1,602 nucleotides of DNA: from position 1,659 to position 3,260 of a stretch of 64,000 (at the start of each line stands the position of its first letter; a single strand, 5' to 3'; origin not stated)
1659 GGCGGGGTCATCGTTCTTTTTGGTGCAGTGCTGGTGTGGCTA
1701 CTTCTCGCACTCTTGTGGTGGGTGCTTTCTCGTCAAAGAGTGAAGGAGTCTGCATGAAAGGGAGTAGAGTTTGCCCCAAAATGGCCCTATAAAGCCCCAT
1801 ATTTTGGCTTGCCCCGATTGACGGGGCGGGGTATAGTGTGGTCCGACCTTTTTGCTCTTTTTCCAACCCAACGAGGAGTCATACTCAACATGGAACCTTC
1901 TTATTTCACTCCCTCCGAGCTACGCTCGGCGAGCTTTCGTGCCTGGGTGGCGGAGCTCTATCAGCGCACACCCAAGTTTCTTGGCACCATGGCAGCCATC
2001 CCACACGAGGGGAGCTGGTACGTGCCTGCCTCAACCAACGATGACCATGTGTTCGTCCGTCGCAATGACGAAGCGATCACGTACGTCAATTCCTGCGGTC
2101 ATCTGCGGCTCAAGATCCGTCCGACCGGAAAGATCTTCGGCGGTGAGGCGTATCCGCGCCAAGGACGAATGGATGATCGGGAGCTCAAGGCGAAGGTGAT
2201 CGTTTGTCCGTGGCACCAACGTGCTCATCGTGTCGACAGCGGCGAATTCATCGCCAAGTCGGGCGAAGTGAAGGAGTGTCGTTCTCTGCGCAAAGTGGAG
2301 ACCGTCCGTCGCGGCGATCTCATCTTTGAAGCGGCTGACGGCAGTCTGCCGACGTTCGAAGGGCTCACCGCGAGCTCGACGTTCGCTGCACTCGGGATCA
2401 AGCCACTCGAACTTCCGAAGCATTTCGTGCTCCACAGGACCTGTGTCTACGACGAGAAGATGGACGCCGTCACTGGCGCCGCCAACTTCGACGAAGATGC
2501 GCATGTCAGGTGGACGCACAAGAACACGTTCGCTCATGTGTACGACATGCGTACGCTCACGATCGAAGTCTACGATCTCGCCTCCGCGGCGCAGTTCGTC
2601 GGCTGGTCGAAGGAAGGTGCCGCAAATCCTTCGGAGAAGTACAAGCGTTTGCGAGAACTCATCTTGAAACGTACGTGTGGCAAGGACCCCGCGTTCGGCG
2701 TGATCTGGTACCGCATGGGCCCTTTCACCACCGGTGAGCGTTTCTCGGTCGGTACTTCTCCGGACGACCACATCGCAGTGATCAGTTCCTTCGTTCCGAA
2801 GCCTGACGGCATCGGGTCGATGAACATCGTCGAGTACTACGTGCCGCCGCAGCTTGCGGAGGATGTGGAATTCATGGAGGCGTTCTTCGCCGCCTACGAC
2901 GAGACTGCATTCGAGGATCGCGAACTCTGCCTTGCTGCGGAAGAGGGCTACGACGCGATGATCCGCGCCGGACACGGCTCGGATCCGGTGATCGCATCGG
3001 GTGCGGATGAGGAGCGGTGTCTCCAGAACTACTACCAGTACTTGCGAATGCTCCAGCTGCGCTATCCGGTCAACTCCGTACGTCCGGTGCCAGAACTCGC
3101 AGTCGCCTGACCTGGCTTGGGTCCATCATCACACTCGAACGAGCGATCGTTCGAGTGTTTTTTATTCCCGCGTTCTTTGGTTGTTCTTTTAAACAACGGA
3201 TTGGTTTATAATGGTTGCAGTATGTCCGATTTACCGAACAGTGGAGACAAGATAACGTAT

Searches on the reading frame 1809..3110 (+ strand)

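Call 23: search_protein_families(library=pfam, proteins=[window:1809-3110:+], max_evalue=0.0001)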
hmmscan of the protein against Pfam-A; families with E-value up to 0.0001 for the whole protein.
window:1809-3110:+ (433 aa): 1 family
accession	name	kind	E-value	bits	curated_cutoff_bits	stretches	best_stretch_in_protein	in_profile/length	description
PF00848.25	Ring_hydroxyl_A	-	6.4e-06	26.6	24.9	0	225-413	23-203/208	Ring hydroxylating alpha subunit (catalytic domain)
